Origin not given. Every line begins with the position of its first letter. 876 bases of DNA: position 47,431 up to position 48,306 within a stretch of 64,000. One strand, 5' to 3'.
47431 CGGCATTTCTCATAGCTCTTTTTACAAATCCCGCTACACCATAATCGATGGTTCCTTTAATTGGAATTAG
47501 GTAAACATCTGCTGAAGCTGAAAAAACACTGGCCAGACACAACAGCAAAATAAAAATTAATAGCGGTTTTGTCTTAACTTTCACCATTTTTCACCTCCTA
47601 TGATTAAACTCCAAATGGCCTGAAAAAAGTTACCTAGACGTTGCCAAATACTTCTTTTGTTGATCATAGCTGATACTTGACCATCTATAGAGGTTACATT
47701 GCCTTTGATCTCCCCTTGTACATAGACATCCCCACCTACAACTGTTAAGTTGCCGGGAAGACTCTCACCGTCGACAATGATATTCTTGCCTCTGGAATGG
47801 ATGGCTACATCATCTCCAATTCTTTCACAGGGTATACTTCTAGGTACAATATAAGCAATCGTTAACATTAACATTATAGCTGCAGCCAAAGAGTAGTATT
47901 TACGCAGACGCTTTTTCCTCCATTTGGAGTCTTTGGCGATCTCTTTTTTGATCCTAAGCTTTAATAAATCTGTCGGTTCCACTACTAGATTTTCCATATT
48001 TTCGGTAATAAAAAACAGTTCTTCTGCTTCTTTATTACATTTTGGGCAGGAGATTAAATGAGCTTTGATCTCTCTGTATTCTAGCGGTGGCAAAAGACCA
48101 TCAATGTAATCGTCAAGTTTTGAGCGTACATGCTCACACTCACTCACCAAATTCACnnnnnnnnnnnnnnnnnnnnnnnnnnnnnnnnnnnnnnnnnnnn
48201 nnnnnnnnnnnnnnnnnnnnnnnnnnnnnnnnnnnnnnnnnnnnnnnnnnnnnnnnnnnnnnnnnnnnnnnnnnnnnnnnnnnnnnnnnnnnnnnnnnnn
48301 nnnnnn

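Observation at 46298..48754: sigmaW-like ECF sigma/anti-sigma pair with a perfect TGAAAC-N16-CGTA promoter, translationally fused to nfeD-floA-yqfB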

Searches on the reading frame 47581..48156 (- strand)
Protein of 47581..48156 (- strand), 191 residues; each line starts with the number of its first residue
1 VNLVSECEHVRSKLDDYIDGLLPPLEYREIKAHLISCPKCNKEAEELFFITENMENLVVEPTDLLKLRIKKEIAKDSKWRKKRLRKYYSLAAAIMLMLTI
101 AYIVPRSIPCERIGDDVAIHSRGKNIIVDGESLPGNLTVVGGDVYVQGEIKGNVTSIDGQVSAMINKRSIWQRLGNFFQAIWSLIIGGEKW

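Call 3: search_protein_families(library=pfam, proteins=[window:47581-48156:-], max_evalue=0.01)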
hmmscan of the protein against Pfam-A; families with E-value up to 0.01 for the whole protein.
window:47581-48156:- (191 aa): 1 family
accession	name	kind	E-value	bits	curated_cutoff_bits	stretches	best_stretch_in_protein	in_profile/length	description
PF13490.11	zf-HC2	-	2e-10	41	22.2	1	7-40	1-34/35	Putative zinc-finger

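Call 4: search_protein_families(library=ncbifam, proteins=[window:47581-48156:-], max_evalue=0.01)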
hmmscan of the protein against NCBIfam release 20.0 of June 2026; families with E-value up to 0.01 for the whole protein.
window:47581-48156:- (191 aa): 3 families
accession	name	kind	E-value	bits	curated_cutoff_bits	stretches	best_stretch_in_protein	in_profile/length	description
NF052375.1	antisigma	equivalog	2.6e-06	27.6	100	1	14-103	2-102/217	anti-sigma factor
TIGR03988.1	antisig_RsrA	equivalog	0.00028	20.9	62.5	1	6-45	1-40/77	mycothiol system anti-sigma-R factor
NF052368.1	antisigmaE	subfamily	0.00067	19.4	50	1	6-42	3-39/48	anti-sigma factor family protein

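Call 11: search_solved_structures(query=window:47581-48156:-, max_evalue=1, show_alignments=2)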
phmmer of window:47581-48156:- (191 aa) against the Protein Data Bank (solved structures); distinct sequences matched with E-value up to 1: 3.
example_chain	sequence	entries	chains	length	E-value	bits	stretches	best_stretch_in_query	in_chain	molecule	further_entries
8rlz_A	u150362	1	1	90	0.013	18.5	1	13-49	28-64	Antisigma factor DdvA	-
3hug_B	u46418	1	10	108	0.13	15.2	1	16-50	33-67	PROBABLE CONSERVED MEMBRANE PROTEIN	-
8rot_B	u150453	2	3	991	0.25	14.3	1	13-51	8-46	CHAT domain-containing protein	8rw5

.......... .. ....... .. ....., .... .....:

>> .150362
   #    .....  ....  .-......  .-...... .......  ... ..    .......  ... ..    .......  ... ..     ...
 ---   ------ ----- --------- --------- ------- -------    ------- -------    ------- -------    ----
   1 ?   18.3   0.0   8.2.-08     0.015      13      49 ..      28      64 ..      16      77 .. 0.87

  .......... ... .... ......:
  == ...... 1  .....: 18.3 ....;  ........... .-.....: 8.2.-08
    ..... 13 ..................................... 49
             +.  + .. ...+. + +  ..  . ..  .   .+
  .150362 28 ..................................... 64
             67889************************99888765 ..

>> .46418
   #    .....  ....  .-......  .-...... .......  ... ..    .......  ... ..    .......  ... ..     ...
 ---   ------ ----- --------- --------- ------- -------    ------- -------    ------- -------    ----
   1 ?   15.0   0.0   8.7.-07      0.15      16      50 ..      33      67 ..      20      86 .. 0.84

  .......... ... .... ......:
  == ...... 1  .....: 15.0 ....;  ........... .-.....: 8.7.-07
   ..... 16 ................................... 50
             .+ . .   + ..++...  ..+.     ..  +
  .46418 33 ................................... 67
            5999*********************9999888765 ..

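Call 30: find_homologous_proteins(query=window:47581-48156:-, max_evalue=0.001)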
Query window:47581-48156:- (191 aa): 5 proteins with E <= 0.001 among 46 candidates.
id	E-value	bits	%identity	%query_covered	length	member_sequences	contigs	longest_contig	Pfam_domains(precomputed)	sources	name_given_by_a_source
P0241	2.7e-113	394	91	98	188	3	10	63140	PF13490.12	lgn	-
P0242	2.9e-105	368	85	98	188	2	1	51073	PF13490.12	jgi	-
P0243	3.5e-67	244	57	99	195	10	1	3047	PF13490.12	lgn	-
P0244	1.5e-66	242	58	96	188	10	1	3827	PF13490.12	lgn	-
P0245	2.4e-52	195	50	97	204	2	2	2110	PF13490.12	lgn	-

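Call 39: search_protein_representatives(alignment_id=A3)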
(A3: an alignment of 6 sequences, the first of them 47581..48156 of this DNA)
Query: 6 sequences, 191 profile positions. Proteins with E-value up to 0.001 (for the whole library): 3754; up to 1e-10: 55; up to 1e-30: 2. The best 150 are listed.
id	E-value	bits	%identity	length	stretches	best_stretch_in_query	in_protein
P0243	3.1e-97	340.3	-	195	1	2-190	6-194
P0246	1.3e-59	217.5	-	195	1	4-185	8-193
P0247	9.7e-20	87.5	-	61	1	137-190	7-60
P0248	6.7e-17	78.3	-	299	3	2-101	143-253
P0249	7.4e-17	78.1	-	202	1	6-185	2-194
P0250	1.3e-15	74.1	-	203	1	12-165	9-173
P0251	3.9e-15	72.5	-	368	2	6-78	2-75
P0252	4.7e-15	72.2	-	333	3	5-83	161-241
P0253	7.4e-15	71.6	-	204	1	8-185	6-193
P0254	8.0e-15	71.5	-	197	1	6-187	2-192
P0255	9.6e-15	71.2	-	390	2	2-129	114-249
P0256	1.4e-14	70.7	-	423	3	6-63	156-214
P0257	2.0e-14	70.2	-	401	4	13-53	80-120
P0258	2.2e-14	70.0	-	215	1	8-162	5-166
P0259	7.7e-14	68.3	-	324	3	5-116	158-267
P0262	2.1e-13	66.8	-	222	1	5-182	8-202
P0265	6.2e-13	65.3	-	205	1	2-185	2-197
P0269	7.0e-13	65.1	-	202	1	6-179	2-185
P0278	3.4e-12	62.9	-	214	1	7-167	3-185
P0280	5.8e-12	62.2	-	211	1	8-188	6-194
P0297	6.7e-11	58.7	-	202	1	6-184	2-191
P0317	5.7e-10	55.6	-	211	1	11-185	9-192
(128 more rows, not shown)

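Call 40: predict_structure(alignment_id=A3)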
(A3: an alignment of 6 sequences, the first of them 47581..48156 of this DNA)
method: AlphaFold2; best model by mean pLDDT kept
length: 191 residues; sequences in the alignment: 6
mean_pLDDT: 67.4   pTM: 0.28
mean pLDDT of the five models: 67.4, 64.1, 62.6, 61.2, 60.8
residues with pLDDT >= 90: 0; 70-90: 79; 50-70: 95; < 50: 17
segments of 3 or more residues with pLDDT < 50: 105-113, 187-191
pLDDT, mean of each block of 10 residues (from residue 1): 68 84 86 84 80 59 65 69 69 71 51 58 67 68 68 68 53 61 54 39
secondary structure, 60 per line:
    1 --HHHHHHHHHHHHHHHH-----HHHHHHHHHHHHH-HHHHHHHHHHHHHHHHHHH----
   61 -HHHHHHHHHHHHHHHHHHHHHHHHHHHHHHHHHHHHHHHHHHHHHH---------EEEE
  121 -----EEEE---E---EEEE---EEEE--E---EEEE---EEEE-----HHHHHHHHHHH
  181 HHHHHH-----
elements in order: H3-18 H24-36 H38-56 H62-107 E117-120 E126-129 E137-140 E144-147 E154-157 E161-164 H170-186

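Call 41: list_cluster_members(proteins=[P0249, P0250, P0253, P0254, P0258, P0262, P0265, P0269, P0278, P0280])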
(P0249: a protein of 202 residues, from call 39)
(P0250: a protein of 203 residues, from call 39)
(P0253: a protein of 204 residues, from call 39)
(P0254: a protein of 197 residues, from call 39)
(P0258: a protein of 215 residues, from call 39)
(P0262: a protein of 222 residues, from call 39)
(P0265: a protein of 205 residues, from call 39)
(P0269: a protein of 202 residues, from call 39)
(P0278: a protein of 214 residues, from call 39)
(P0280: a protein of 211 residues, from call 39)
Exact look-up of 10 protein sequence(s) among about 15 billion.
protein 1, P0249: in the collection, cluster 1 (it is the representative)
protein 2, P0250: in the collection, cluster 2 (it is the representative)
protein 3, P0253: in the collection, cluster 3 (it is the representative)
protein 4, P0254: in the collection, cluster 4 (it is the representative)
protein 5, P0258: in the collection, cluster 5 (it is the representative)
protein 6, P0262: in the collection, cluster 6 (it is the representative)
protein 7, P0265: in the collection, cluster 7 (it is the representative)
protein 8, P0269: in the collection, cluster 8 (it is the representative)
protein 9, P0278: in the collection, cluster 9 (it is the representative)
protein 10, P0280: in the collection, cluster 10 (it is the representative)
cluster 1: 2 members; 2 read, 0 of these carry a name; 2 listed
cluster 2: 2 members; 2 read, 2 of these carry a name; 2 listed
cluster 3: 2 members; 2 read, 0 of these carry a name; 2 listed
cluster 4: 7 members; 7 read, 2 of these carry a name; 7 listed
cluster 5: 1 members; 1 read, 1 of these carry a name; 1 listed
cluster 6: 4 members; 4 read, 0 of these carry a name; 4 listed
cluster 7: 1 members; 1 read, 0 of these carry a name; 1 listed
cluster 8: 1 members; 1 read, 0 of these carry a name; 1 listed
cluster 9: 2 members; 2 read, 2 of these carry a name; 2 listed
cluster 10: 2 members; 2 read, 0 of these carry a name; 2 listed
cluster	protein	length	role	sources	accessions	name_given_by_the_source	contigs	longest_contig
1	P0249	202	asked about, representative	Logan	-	-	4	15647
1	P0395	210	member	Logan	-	-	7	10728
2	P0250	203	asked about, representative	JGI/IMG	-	hypothetical protein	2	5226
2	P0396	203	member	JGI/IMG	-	hypothetical protein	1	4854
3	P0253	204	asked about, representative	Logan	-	-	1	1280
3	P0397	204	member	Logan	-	-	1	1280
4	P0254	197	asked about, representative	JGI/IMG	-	-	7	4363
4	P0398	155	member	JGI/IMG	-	hypothetical protein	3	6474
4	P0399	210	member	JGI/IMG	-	anti-sigma factor RsiW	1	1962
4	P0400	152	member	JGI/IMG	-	-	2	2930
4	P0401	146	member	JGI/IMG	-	-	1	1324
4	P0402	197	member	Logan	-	-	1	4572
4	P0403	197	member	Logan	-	-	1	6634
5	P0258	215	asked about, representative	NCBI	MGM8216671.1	zf-HC2 domain-containing protein [Bacillaceae bacterium W0354]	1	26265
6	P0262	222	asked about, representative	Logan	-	-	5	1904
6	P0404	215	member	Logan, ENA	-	-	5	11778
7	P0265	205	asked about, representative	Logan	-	-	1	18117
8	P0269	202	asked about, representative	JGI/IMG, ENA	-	-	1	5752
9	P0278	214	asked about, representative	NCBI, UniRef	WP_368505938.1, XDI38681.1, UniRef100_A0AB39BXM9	anti-sigma factor [Alkalihalophilus sp. As8PL] | Anti-sigma-W factor RsiW n=1 Tax=Alkalihalophilus sp. As8PL TaxID=3237103 ...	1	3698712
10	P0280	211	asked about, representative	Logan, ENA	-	-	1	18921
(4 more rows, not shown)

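Call 46: search_protein_families(library=ncbifam, proteins=[P0278, P0280, P0317, P0297, P0265, P0246], max_evalue=0.01)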
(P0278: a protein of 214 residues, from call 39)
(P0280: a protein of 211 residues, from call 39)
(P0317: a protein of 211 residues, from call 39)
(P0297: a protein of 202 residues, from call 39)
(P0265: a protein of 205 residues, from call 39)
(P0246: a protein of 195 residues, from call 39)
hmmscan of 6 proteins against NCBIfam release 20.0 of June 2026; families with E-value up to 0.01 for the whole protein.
P0278 (214 aa): 5 families
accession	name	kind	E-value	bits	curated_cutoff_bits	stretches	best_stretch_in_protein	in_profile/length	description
NF052375.1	antisigma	equivalog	5.4e-14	52.7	100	1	12-116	3-109/217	anti-sigma factor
TIGR03988.1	antisig_RsrA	equivalog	3.4e-10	39.9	62.5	1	3-74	2-73/77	mycothiol system anti-sigma-R factor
NF010501.0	PRK13920.1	subfamily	1.4e-06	28.2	225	1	10-114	7-108/213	putative anti-sigmaE protein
NF052368.1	antisigmaE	subfamily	7.2e-05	22.5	50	1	2-45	3-45/48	anti-sigma factor family protein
NF041468.1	anti_sig_RseA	equivalog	0.0029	17.7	165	1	11-83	44-115/135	anti-sigma E factor RseA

P0280 (211 aa): 5 families
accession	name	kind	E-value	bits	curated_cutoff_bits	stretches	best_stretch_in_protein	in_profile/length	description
NF052375.1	antisigma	equivalog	3.2e-10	40.4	100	1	12-108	2-105/217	anti-sigma factor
TIGR03988.1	antisig_RsrA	equivalog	1.4e-07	31.5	62.5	1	4-72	2-70/77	mycothiol system anti-sigma-R factor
NF052368.1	antisigmaE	subfamily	1.9e-05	24.4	50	1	1-45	1-44/48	anti-sigma factor family protein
NF047528.1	LIMLP_03685_anti-sigma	equivalog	0.00025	20.4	200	1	12-114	1-90/347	LIMLP_03685 family anti-sigma factor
NF010501.0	PRK13920.1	subfamily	0.001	18.7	225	1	6-102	2-99/213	putative anti-sigmaE protein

P0317 (211 aa): 5 families
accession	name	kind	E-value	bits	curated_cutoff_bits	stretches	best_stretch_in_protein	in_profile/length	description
NF052375.1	antisigma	equivalog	3.6e-09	37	100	1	13-106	3-104/217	anti-sigma factor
TIGR03988.1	antisig_RsrA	equivalog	3.4e-07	30.3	62.5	1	4-72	2-70/77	mycothiol system anti-sigma-R factor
NF010501.0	PRK13920.1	subfamily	0.0002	21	225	1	12-145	8-140/213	putative anti-sigmaE protein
TIGR02451.1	anti_sig_ChrR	subfamily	0.00097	19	124.5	1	12-79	8-76/216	ChrR family anti-sigma-E factor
NF041468.1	anti_sig_RseA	equivalog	0.0018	18.4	165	1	9-79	41-110/135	anti-sigma E factor RseA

P0297 (202 aa): 5 families
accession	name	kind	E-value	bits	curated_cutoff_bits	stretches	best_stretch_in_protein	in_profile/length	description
NF052368.1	antisigmaE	subfamily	8.4e-09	35.1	50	1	1-38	2-39/48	anti-sigma factor family protein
NF052375.1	antisigma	equivalog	1.2e-07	32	100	1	10-108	2-108/217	anti-sigma factor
TIGR03988.1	antisig_RsrA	equivalog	8.6e-07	29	62.5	1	2-51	1-50/77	mycothiol system anti-sigma-R factor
NF041468.1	anti_sig_RseA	equivalog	0.00097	19.3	165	1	10-75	44-108/135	anti-sigma E factor RseA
TIGR02451.1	anti_sig_ChrR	subfamily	0.0016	18.3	124.5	1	7-75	5-74/216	ChrR family anti-sigma-E factor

P0265 (205 aa): 3 families
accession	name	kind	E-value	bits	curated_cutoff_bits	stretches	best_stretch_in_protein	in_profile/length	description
TIGR03988.1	antisig_RsrA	equivalog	1.4e-05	25.1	62.5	1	16-54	11-48/77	mycothiol system anti-sigma-R factor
NF052375.1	antisigma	equivalog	4.5e-05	23.5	100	1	23-108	11-102/217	anti-sigma factor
NF052368.1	antisigmaE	subfamily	0.0015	18.3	50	1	7-41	4-38/48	anti-sigma factor family protein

P0246 (195 aa): 3 families
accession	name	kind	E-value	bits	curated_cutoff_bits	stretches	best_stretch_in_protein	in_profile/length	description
NF052375.1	antisigma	equivalog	8.8e-06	25.9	100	1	18-108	2-100/217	anti-sigma factor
NF052368.1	antisigmaE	subfamily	0.00021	21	50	1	10-45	3-38/48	anti-sigma factor family protein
TIGR03988.1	antisig_RsrA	equivalog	0.00041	20.4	62.5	1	11-49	2-40/77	mycothiol system anti-sigma-R factor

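Call 47: find_encoding_contigs(protein=P0265, flank=6000, max_places=2)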
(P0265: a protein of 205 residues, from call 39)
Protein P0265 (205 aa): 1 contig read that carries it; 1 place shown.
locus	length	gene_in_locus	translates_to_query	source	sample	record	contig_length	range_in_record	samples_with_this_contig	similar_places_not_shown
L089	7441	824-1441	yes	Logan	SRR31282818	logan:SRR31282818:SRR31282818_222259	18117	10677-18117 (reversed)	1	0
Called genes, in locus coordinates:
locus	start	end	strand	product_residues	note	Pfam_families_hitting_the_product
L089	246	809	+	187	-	PF07638:Sigma70_ECF (faint), PF04542:Sigma70_r2, PF08281:Sigma70_r4_2, PF04545:Sigma70_r4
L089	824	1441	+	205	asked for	-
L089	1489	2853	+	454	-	PF00574:CLP_protease, PF25145:NfeD1b_N, PF01972:SDH_protease (weak), PF24961:NfeD_membrane, PF01957:NfeD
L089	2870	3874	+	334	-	PF12127:FloA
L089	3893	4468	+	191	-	-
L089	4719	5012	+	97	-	PF07873:YabP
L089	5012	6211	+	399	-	PF06898:YqfD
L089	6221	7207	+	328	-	PF01695:IstB_IS21 (weak), PF02562:PhoH, PF13245:AAA_19 (weak), PF13604:AAA_30 (weak), PF13401:AAA_22 (weak)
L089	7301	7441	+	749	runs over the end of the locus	PF07697:7TMR-HDED, PF07698:7TM-7TMR_HD, PF01966:HD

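Call 48: find_encoding_contigs(protein=P0246, flank=6000, max_places=2)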
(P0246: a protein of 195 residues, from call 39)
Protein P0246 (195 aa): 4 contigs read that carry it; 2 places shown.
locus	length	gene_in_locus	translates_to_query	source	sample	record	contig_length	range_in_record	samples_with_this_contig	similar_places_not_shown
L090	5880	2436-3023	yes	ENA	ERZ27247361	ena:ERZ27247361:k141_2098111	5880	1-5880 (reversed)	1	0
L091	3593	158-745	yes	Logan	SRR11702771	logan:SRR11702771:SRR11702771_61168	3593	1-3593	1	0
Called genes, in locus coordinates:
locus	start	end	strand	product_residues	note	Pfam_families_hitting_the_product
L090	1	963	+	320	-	?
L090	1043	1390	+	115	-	PF11969:DcpS_C, PF01230:HIT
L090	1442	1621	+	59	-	PF01165:Ribosomal_S21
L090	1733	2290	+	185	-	PF04542:Sigma70_r2, PF08281:Sigma70_r4_2, PF04545:Sigma70_r4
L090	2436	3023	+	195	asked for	PF13490:zf-HC2 (weak)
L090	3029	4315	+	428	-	PF00574:CLP_protease (weak), PF25145:NfeD1b_N, PF24961:NfeD_membrane, PF01957:NfeD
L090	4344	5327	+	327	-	PF12127:FloA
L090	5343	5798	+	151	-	-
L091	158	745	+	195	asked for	PF13490:zf-HC2 (weak)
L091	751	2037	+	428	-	PF00574:CLP_protease (weak), PF25145:NfeD1b_N, PF24961:NfeD_membrane, PF01957:NfeD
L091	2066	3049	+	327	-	PF12127:FloA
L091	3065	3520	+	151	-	-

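Call 49: find_encoding_contigs(protein=P0245, flank=6000, max_places=2)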
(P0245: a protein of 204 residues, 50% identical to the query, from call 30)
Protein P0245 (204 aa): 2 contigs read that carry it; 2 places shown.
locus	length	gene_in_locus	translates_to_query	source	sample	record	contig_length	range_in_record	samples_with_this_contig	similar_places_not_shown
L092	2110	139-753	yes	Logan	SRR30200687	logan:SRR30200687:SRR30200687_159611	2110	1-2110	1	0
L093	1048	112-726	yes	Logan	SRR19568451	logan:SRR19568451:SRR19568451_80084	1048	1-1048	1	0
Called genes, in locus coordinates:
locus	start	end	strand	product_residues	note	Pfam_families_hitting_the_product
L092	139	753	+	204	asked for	PF13490:zf-HC2 (weak)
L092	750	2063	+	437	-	PF01972:SDH_protease (faint), PF00574:CLP_protease (weak), PF25145:NfeD1b_N, PF24961:NfeD_membrane, PF01957:NfeD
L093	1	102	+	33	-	?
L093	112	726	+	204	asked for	PF13490:zf-HC2 (weak)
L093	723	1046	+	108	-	?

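Call 50: find_encoding_contigs(protein=P0249, flank=5000, max_places=1)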
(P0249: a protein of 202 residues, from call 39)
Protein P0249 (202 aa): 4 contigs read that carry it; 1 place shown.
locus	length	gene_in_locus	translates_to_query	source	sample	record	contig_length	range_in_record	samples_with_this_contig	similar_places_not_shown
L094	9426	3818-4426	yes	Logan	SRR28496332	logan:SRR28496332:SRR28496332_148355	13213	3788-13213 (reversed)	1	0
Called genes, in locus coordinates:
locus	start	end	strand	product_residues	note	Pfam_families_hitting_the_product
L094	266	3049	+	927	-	PF00311:PEPcase, PF14010:PEPcase_2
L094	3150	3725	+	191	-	PF07638:Sigma70_ECF (weak), PF12645:HTH_16 (weak), PF04542:Sigma70_r2, PF08281:Sigma70_r4_2, PF04545:Sigma70_r4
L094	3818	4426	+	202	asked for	PF13490:zf-HC2, PF04519:Bactofilin (weak)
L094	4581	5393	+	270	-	PF19293:CdaA_N, PF02457:DAC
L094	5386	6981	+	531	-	PF07949:YbbR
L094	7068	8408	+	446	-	PF02878:PGM_PMM_I, PF02879:PGM_PMM_II, PF02880:PGM_PMM_III, PF00408:PGM_PMM_IV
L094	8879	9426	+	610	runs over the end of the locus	PF13230:GATase_4 (weak), PF13522:GATase_6, PF13537:GATase_7, PF01380:SIS, PF13580:SIS_2 (faint), PF01380:SIS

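Call 51: find_encoding_contigs(protein=P0269, flank=5000, max_places=1)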
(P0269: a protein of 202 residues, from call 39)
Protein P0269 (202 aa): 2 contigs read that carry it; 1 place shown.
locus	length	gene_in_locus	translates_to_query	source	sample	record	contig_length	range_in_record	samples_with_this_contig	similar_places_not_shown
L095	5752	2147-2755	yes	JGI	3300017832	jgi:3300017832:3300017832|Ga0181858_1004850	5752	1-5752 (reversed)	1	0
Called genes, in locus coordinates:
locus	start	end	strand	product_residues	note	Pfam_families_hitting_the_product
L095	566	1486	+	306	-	PF00892:EamA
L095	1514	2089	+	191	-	PF07638:Sigma70_ECF, PF04542:Sigma70_r2, PF08281:Sigma70_r4_2, PF04545:Sigma70_r4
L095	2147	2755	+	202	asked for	PF13490:zf-HC2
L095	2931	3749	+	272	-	PF19293:CdaA_N, PF02457:DAC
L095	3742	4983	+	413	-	PF07949:YbbR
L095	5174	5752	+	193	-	?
